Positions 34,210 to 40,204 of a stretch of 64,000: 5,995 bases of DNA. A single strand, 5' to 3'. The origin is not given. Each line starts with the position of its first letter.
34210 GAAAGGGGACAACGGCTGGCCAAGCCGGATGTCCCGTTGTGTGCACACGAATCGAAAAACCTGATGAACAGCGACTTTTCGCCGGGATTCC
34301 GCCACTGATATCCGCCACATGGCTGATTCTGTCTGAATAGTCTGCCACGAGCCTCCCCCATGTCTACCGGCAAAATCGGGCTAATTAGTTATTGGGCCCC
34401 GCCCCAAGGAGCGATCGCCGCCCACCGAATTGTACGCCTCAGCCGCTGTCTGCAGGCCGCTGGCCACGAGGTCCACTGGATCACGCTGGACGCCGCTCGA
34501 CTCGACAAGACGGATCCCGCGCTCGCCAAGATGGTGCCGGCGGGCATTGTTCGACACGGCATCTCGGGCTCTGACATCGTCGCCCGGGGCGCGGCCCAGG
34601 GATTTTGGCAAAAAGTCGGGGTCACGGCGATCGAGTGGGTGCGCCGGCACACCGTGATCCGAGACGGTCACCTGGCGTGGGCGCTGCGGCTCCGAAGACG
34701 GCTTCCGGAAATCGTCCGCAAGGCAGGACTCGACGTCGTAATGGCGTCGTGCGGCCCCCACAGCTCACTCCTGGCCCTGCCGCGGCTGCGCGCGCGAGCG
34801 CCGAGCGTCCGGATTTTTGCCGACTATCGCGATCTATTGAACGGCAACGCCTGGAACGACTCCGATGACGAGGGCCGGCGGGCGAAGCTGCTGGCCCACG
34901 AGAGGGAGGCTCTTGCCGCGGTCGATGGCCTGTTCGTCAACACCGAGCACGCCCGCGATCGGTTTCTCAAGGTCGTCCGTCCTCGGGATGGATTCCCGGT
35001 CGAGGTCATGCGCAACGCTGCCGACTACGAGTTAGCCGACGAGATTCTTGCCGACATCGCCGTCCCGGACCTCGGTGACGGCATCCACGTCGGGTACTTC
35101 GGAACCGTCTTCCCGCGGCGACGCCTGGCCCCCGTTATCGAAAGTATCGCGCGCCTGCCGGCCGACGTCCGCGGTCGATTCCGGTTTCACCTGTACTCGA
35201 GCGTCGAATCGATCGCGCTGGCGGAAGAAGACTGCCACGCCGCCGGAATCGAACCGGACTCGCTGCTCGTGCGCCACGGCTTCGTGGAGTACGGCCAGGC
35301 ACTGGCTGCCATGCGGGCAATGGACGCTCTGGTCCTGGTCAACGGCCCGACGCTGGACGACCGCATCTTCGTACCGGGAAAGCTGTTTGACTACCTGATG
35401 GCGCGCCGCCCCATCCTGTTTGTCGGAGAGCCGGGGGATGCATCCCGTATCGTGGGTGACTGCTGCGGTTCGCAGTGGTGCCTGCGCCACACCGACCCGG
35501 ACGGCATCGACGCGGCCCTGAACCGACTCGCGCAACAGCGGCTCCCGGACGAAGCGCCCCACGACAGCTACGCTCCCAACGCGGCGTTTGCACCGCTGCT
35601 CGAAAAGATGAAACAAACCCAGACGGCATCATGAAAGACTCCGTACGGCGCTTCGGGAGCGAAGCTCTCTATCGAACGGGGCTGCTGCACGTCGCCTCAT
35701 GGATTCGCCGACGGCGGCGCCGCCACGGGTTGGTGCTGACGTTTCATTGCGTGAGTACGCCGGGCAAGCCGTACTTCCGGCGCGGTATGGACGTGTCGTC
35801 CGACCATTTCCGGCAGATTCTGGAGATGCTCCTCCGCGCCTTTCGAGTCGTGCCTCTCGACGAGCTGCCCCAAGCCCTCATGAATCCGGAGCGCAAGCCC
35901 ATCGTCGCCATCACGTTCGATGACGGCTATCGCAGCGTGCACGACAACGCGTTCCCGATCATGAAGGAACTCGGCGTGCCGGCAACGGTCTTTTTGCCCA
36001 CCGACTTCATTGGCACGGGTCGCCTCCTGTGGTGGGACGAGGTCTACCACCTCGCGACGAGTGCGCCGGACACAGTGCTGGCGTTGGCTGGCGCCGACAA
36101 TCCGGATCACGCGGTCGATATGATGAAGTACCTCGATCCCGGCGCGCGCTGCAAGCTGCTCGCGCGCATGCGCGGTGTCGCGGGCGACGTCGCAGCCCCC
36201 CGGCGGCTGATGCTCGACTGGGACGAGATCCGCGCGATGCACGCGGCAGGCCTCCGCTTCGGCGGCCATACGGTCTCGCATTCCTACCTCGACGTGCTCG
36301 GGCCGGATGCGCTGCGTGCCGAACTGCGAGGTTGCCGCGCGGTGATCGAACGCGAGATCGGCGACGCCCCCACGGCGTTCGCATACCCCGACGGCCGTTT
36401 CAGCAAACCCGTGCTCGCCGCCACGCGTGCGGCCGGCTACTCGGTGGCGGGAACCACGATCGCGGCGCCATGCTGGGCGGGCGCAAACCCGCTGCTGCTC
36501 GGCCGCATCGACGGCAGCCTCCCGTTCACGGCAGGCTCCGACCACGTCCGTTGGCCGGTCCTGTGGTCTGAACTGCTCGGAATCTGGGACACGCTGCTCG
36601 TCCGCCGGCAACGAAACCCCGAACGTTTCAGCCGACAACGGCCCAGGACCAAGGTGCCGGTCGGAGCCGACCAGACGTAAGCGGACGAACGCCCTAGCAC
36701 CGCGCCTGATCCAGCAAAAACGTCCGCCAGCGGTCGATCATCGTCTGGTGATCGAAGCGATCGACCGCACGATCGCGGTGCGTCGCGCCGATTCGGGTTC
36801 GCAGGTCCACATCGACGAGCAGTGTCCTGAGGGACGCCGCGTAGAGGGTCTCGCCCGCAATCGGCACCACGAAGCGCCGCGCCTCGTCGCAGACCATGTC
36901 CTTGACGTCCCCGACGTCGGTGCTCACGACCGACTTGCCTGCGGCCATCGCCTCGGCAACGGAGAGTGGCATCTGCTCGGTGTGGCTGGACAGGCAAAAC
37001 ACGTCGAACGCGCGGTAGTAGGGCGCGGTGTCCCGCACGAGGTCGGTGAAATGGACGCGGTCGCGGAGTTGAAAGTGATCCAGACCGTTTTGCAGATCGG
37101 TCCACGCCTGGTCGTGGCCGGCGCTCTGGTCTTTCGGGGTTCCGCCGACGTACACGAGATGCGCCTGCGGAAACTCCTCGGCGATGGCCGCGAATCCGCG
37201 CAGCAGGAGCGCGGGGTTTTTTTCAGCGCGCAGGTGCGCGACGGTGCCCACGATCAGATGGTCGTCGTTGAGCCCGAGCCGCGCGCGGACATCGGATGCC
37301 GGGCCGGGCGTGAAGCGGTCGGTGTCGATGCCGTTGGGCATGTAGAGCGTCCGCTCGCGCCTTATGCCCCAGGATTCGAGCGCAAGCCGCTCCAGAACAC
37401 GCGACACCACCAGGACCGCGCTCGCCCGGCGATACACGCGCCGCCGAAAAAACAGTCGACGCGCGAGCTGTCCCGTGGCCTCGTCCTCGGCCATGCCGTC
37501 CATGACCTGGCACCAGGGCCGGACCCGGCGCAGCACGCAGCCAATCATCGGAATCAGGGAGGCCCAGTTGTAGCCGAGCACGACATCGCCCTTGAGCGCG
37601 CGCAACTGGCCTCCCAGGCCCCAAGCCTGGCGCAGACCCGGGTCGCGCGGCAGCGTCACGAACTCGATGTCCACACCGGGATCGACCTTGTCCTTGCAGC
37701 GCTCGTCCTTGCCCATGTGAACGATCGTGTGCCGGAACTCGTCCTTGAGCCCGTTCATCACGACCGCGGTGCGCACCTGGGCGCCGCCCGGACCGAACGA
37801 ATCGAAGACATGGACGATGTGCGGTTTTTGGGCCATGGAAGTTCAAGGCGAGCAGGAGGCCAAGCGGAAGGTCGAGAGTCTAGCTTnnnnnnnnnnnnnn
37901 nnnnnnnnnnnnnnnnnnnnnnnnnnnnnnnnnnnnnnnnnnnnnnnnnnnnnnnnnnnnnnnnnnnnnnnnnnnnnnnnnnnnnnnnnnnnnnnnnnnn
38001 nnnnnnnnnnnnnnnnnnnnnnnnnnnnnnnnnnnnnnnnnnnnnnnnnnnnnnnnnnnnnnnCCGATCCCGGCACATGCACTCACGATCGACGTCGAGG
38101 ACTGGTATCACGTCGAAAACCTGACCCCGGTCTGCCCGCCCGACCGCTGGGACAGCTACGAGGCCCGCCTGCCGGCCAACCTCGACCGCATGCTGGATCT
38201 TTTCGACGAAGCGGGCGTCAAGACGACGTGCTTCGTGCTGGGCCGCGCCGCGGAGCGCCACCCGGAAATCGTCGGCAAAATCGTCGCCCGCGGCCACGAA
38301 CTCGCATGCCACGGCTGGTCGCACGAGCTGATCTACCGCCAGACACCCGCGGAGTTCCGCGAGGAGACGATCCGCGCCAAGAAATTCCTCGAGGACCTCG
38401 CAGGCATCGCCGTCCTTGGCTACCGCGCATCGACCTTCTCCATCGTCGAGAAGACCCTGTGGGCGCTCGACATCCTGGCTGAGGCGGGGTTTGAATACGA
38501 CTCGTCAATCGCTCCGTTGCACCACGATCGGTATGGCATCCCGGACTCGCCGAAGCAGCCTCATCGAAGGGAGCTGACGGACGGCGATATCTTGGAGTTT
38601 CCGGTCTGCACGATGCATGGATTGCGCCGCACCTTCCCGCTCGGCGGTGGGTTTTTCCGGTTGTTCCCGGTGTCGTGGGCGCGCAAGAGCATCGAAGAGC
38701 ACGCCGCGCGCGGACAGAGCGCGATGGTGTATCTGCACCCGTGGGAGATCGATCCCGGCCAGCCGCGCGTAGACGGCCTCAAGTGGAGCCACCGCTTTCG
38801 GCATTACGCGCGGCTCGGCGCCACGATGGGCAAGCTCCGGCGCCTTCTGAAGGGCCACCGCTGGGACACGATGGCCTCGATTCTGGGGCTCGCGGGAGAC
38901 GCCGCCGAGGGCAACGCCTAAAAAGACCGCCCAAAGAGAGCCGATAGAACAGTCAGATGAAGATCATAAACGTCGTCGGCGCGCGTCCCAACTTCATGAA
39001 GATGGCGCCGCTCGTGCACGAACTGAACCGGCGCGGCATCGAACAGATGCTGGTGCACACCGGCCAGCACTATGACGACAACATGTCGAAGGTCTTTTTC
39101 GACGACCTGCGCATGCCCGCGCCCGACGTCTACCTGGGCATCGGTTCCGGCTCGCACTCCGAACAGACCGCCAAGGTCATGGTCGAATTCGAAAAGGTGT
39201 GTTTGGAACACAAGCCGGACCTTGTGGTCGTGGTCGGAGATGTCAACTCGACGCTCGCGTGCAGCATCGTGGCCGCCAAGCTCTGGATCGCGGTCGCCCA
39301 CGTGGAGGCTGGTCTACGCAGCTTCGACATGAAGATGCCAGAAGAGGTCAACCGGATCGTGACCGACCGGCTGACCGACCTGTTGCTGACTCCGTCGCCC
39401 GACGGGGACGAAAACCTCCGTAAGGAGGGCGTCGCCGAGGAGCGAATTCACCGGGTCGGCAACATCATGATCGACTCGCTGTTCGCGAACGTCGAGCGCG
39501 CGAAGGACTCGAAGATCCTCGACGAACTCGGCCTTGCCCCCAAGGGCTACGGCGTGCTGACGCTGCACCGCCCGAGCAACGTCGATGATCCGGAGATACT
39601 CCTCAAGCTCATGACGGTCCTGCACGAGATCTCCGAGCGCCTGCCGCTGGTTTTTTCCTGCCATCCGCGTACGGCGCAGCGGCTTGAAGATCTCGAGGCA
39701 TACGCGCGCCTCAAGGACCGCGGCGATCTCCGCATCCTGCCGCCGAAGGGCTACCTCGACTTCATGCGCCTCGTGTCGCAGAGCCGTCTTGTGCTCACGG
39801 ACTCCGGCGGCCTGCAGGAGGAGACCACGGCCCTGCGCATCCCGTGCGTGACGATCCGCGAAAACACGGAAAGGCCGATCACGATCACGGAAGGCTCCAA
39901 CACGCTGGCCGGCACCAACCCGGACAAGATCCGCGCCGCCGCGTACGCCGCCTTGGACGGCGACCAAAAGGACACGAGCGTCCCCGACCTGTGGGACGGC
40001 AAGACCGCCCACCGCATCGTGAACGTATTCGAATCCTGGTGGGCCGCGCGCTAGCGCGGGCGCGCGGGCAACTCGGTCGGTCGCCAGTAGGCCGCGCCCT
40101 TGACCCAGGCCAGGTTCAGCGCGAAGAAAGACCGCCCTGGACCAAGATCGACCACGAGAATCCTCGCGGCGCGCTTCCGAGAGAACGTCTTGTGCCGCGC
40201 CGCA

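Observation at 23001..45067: A 22-kb envelope-polysaccharide locus with the gene set described around exosortase (PEP-CTERM) systems, but with no exosortase or PEP-CTERM protein inside the window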

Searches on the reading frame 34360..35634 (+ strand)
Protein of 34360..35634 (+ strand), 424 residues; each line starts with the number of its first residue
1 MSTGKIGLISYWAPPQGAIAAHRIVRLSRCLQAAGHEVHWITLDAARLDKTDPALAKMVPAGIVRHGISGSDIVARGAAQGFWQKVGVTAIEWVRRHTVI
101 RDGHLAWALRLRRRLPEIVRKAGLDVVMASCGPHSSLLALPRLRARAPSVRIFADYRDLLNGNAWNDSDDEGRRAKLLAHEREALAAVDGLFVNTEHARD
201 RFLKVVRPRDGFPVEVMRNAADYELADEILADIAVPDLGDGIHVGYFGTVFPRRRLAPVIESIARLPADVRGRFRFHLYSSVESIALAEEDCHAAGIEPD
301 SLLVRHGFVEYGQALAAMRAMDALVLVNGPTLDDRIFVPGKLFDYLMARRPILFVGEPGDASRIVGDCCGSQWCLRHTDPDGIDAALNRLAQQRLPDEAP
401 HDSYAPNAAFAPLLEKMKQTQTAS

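Call 4: search_protein_families(library=ncbifam, proteins=[window:34360-35634:+], max_evalue=0.001)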
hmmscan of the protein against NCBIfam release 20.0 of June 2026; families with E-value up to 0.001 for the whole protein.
window:34360-35634:+ (424 aa): 0 families

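Call 11: search_protein_families(library=pfam, proteins=[window:34360-35634:+], max_evalue=0.01)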
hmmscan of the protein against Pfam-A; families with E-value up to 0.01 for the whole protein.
window:34360-35634:+ (424 aa): 2 families
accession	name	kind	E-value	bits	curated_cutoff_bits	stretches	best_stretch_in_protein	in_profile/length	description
PF13439.12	Glyco_transf_4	-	2e-08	34.9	28.5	1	23-222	7-167/170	Glycosyltransferase Family 4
PF13579.12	Glyco_trans_4_4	-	4.5e-08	34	29.7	1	21-210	4-150/158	Glycosyl transferase 4-like domain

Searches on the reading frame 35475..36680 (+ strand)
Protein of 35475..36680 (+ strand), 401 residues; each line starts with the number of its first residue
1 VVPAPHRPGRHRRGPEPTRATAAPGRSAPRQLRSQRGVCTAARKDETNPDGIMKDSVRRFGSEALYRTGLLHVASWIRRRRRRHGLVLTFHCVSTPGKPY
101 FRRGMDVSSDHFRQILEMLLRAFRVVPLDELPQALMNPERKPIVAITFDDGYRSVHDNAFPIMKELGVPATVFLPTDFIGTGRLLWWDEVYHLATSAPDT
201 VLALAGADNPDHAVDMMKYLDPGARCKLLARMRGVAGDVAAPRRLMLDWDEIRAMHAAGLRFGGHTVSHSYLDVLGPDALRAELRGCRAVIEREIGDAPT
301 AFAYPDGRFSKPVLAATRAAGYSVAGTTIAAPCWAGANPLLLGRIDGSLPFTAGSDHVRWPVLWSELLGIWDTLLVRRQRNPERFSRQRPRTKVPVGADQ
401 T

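Call 4: search_protein_families(library=ncbifam, proteins=[window:35475-36680:+], max_evalue=0.001)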
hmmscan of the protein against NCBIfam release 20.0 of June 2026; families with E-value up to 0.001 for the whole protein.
window:35475-36680:+ (401 aa): 4 families
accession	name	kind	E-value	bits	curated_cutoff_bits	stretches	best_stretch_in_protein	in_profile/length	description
TIGR03938.2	deacetyl_PgaB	equivalog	1.2e-12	47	321.9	1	86-180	4-102/621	poly-beta-1,6-N-acetyl-D-glucosamine N-deacetylase PgaB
TIGR02764.1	spore_ybaN_pdaB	equivalog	6.3e-08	32.6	237.4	1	251-324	50-123/191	polysaccharide deacetylase family sporulation protein PdaB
TIGR02884.1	spore_pdaA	equivalog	3.9e-07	30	298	1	250-330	80-161/224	delta-lactam-biosynthetic de-N-acetylase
TIGR03933.1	PIA_icaB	equivalog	6.9e-07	29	248.35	1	143-181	73-111/245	intercellular adhesin biosynthesis polysaccharide N-deacetylase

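Call 11: search_protein_families(library=pfam, proteins=[window:35475-36680:+], max_evalue=0.01)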
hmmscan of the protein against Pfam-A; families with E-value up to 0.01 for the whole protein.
window:35475-36680:+ (401 aa): 1 family
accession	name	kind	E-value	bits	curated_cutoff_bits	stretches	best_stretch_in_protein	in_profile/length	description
PF01522.26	Polysacc_deac_1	-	2.2e-24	86.2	23.1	1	138-324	3-123/124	Polysaccharide deacetylase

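Call 18: search_protein_families(library=ncbifam, proteins=[window:35631-36680:+], max_evalue=0.01)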
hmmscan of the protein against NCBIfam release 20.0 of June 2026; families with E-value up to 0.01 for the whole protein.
window:35631-36680:+ (349 aa): 8 families
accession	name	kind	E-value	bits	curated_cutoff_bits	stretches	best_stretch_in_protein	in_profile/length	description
TIGR03938.2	deacetyl_PgaB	equivalog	6.4e-13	47.8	321.9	1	34-128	4-102/621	poly-beta-1,6-N-acetyl-D-glucosamine N-deacetylase PgaB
TIGR02764.1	spore_ybaN_pdaB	equivalog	4.2e-08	33.2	237.4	1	199-272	50-123/191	polysaccharide deacetylase family sporulation protein PdaB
TIGR02884.1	spore_pdaA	equivalog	2.5e-07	30.6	298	1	198-279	80-162/224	delta-lactam-biosynthetic de-N-acetylase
TIGR03933.1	PIA_icaB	equivalog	4.8e-07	29.5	248.35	1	91-129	73-111/245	intercellular adhesin biosynthesis polysaccharide N-deacetylase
TIGR04243.1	nodulat_NodB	equivalog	0.00076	19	240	0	200-282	47-130/197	chitooligosaccharide deacetylase NodB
NF011177.0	PRK14582.1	equivalog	0.0012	17.2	923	1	51-119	65-136/671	poly-beta-1,6-N-acetyl-D-glucosamine N-deacetylase PgaB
NF050820.1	PolSacchBiosHfsH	equivalog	0.0033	17.1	400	0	189-261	75-147/249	oligosaccharide deacetylase HfsH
TIGR02873.1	spore_ylxY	hypoth_equivalog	0.0037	16.5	391.5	1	203-265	133-195/268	probable sporulation protein, polysaccharide deacetylase family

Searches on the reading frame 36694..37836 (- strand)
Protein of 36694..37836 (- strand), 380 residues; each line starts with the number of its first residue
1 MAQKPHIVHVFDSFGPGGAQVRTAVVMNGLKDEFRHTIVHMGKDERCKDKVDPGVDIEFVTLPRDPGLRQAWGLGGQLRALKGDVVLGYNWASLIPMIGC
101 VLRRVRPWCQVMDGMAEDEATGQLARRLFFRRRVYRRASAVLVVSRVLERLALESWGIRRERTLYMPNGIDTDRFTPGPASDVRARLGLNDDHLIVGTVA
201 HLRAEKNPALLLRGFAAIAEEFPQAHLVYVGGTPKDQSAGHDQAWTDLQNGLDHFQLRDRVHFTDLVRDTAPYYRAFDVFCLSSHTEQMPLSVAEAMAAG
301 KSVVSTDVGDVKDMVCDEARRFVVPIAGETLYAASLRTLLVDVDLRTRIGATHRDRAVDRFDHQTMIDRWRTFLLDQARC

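Call 5: search_protein_families(library=ncbifam, proteins=[window:36694-37836:-], max_evalue=0.001)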
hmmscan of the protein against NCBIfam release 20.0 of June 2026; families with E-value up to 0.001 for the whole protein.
window:36694-37836:- (380 aa): 26 families (the best 25 are shown)
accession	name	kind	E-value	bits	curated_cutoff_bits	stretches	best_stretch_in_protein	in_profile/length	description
TIGR03088.1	stp2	hypoth_equivalog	1.4e-36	126.3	409.05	1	4-372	1-368/374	TIGR03088 family PEP-CTERM/XrtA system glycosyltransferase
TIGR03449.1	mycothiol_MshA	equivalog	1e-23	83.9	462.5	1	128-357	155-384/406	D-inositol-3-phosphate glycosyltransferase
TIGR03999.1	thiol_BshA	equivalog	3.5e-22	78.8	273.7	1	137-372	144-368/375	N-acetyl-alpha-D-glucosaminyl L-malate synthase BshA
NF041876.1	EPS_EpsE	equivalog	3e-20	72.8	400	1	135-365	159-384/389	exopolysaccharide biosynthesis GT4 family glycosyltransferase EpsE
TIGR04047.1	MSMEG_0565_glyc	hypoth_equivalog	2.8e-18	66.2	259.85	1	130-341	131-340/373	MSMEG_0565 family glycosyltransferase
TIGR04063.1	stp3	hypoth_equivalog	4.2e-17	62.1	442.05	1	131-367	151-385/397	TIGR04063 family PEP-CTERM/XrtA system glycosyltransferase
NF047684.1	TeichurnBiosyTuaC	equivalog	1.3e-13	50.7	550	1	130-330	158-343/391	teichuronic acid biosynthesis protein TuaC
NF053787.1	GlcN_PG_synth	equivalog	3.1e-13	49.3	480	1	132-369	138-351/361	N-acetylglucosaminyl phosphatidylglycerol synthase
NF038295.1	EPS_HpsP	equivalog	5.8e-13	48.6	550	1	153-366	169-376/388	hormogonium polysaccharide biosynthesis glycosyltransferase HpsP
NF038011.1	PelF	equivalog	6.8e-13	48.5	100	1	155-372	274-487/489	GT4 family glycosyltransferase PelF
TIGR02149.1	glgA_Coryne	subfamily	2.7e-12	46.5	302.4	1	131-369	138-382/391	glycogen synthase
NF038229.1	Glyco4_Geo_Pelo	equivalog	3.4e-11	42.7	400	1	132-368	104-327/338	GPMC system family 4 glycosyltransferase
TIGR04157.1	glyco_rSAM_CFB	subfamily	1.3e-10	40.9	400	1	131-333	163-357/406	TIGR04157 family glycosyltransferase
NF050056.1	ProtGlycPglH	equivalog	3e-09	36.4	600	1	198-373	184-349/354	GalNAc-alpha-(1->4)-GalNAc-alpha-(1->3)-diNAcBac-PP-undecaprenol alpha-1,4-N-acetyl-D-galactosaminyltransferase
NF050063.1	ProtGlycPglJ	equivalog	3.1e-09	36.5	500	1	129-366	136-355/363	N-acetylgalactosamine-N,N'-diacetylbacillosaminyl-diphospho-undecaprenol 4-alpha-N-acetylgalactosaminyltransferase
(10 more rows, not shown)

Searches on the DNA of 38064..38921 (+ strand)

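Call 72: search_rna_families(sources=[L094, L004, L005, L006, L087, L088], threshold=gathering)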
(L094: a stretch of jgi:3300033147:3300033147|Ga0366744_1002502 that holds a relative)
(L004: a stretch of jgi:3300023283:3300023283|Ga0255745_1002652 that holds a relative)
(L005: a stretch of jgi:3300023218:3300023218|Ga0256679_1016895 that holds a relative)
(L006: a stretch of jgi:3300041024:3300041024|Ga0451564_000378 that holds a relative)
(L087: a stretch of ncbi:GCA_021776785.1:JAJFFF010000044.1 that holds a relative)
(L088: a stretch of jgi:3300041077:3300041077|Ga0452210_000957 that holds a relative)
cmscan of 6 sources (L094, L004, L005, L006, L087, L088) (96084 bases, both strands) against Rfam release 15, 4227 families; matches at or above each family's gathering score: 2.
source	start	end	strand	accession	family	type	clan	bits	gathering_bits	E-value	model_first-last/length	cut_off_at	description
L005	1600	1691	-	RF01051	c-di-GMP-I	Cis-reg; riboswitch;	CL00126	60.7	35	3.1e-09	1-87/87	no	c-di-GMP-I riboswitch aptamer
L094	3421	3515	-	RF01051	c-di-GMP-I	Cis-reg; riboswitch;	CL00126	58.4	35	1.2e-08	1-87/87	no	c-di-GMP-I riboswitch aptamer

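Call 73: search_rna_families(sources=[L090, L095, L092, L093, L046, L036], threshold=gathering)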
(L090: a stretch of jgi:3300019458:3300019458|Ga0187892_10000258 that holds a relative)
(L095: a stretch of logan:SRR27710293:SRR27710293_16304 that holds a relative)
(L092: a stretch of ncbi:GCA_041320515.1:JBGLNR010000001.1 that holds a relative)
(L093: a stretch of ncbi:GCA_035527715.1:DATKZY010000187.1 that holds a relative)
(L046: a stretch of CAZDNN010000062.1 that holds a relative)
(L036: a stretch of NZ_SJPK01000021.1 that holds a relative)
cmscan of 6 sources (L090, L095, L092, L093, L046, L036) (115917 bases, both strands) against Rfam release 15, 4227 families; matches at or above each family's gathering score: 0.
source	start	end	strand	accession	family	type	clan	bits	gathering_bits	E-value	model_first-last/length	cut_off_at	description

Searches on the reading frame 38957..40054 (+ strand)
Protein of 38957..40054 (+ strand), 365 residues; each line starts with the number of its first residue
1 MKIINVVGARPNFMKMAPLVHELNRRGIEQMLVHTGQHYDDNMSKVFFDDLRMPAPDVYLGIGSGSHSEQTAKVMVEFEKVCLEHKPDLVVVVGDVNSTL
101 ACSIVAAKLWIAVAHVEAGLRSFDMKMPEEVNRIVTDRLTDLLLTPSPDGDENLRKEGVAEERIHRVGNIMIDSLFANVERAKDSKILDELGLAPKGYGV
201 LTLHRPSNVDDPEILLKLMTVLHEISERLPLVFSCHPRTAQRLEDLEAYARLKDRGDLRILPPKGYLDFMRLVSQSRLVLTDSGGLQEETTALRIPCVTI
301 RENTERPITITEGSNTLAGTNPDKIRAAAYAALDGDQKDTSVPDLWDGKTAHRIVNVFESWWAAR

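Call 5: search_protein_families(library=ncbifam, proteins=[window:38957-40054:+], max_evalue=0.001)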
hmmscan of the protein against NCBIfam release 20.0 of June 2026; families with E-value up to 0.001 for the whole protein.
window:38957-40054:+ (365 aa): 2 families
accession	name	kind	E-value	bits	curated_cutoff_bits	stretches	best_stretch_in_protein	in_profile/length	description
TIGR00236.1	wecB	equivalog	7.4e-99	331.3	210.15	1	1-357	1-361/366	non-hydrolyzing UDP-N-acetylglucosamine 2-epimerase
TIGR03568.1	NeuC_NnaA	equivalog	1.7e-20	73.2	235.9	1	2-300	2-306/365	UDP-N-acetylglucosamine 2-epimerase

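Call 41: list_cluster_members(proteins=[P0001, window:38957-40054:+, window:40051-41748:-, window:1096-2568:-, window:62216-63373:-, window:30540-33836:-, window:24416-26404:+, window:29111-30421:+])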
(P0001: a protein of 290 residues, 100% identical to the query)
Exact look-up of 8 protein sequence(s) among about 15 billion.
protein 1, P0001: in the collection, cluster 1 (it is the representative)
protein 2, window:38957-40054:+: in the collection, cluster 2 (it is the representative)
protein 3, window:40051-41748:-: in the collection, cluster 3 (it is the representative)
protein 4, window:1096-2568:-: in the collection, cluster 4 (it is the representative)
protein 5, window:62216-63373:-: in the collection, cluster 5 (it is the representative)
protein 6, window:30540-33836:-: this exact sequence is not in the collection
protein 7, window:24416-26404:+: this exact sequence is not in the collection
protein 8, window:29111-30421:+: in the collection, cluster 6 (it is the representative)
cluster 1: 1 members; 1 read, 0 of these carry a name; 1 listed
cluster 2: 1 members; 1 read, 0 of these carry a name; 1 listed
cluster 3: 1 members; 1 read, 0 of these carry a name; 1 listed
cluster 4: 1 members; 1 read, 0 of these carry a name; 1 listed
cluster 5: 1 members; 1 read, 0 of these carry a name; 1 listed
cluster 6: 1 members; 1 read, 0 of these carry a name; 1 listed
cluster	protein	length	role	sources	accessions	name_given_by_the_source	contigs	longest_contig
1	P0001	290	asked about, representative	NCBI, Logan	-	-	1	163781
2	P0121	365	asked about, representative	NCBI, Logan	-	-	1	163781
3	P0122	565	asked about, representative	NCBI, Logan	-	-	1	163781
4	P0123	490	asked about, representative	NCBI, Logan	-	-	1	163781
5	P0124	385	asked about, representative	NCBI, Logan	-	-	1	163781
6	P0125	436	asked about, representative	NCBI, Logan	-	-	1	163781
